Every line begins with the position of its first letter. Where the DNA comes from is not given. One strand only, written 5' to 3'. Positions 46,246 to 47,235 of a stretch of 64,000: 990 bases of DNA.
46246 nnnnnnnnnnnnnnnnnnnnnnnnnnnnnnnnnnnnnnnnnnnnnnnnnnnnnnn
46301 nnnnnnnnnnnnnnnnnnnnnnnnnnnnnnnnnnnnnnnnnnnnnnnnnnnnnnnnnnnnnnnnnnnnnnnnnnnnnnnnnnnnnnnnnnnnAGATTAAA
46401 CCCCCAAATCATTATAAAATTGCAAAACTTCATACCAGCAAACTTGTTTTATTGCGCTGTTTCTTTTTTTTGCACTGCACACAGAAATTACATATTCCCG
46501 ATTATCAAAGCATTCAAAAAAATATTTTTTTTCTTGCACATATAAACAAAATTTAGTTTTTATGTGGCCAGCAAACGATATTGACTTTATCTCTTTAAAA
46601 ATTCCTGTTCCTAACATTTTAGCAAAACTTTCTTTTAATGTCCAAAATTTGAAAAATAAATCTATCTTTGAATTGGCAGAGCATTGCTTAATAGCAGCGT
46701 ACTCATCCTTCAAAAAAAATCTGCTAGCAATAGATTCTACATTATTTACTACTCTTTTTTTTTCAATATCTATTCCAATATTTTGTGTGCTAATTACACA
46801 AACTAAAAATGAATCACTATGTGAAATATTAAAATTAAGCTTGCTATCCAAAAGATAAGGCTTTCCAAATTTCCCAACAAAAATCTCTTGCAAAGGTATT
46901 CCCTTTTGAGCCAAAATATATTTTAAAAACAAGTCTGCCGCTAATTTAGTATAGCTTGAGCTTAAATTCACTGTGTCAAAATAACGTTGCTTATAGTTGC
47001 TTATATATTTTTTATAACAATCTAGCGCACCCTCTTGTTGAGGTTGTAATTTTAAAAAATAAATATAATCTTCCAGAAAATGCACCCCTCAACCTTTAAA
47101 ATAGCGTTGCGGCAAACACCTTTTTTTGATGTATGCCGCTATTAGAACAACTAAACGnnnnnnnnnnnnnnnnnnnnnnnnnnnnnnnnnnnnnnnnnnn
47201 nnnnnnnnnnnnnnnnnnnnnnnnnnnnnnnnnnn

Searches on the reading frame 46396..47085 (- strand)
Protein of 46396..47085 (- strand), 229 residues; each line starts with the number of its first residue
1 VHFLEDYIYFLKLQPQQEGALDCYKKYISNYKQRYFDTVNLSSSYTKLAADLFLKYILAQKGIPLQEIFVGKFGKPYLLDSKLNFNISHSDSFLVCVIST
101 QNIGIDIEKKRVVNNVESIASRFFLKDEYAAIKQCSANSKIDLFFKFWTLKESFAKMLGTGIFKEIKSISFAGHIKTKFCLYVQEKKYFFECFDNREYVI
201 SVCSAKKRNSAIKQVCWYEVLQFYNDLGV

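Call 109: search_protein_families(library=pfam, proteins=[window:46396-47085:-], max_evalue=0.001)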
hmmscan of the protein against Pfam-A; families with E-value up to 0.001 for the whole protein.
window:46396-47085:- (229 aa): 1 family
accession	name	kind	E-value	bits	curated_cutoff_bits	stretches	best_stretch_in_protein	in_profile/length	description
PF01648.25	ACPS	-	5e-19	68.8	25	1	103-203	2-111/111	4'-phosphopantetheinyl transferase superfamily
